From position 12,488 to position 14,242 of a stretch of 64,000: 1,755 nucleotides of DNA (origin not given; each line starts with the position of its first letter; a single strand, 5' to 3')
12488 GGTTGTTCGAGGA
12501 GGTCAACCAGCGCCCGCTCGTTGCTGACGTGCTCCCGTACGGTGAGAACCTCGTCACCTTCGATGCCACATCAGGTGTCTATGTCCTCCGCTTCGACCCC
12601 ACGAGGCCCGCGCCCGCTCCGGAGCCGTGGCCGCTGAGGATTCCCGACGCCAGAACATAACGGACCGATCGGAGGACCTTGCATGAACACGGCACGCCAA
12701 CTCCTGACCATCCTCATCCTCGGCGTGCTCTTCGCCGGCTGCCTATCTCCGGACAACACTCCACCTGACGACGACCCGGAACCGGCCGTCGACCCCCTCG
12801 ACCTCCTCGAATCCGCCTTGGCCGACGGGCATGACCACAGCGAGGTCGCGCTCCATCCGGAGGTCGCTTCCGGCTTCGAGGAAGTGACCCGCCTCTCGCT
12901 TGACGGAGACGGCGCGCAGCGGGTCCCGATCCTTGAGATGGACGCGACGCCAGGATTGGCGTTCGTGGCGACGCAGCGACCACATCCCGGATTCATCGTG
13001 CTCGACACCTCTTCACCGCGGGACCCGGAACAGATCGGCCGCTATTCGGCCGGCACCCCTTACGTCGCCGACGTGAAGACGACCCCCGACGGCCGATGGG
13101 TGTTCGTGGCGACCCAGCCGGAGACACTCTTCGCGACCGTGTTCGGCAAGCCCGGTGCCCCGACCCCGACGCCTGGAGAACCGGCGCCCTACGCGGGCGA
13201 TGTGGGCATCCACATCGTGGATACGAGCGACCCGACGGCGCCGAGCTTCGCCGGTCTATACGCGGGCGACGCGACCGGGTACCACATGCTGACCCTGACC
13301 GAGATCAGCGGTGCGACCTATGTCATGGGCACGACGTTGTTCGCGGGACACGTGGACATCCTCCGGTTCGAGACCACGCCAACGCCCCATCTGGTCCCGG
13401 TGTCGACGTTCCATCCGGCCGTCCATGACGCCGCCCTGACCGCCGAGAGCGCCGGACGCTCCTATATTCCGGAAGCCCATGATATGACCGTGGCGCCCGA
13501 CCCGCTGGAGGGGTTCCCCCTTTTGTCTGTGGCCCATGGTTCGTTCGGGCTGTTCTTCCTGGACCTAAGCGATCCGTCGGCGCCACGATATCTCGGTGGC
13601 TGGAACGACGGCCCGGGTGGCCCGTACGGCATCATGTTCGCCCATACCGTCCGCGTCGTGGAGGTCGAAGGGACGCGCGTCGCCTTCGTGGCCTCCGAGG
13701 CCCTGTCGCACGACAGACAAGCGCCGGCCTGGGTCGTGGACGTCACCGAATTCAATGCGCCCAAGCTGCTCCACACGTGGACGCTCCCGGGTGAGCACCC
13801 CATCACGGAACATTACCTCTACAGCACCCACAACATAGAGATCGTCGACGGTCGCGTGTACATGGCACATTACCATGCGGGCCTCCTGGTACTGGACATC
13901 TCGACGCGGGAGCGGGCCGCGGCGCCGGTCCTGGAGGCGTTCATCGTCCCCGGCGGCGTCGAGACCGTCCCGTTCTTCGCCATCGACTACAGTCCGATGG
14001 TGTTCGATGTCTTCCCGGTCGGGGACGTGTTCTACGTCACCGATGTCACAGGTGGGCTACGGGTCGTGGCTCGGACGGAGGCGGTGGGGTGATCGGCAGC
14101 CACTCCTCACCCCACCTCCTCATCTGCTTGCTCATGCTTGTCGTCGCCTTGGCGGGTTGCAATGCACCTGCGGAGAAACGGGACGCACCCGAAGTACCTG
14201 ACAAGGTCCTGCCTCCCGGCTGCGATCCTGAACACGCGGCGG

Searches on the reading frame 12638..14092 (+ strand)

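Call 39: search_protein_families(library=pfam, proteins=[window:12638-14092:+], max_evalue=0.001)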
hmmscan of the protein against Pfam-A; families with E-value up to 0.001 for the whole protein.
window:12638-14092:+ (484 aa): 1 family
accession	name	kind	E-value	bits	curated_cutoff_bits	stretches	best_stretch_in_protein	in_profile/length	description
PF08309.17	LVIVD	-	2.2e-08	33.7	20.2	0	188-208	20-40/42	LVIVD repeat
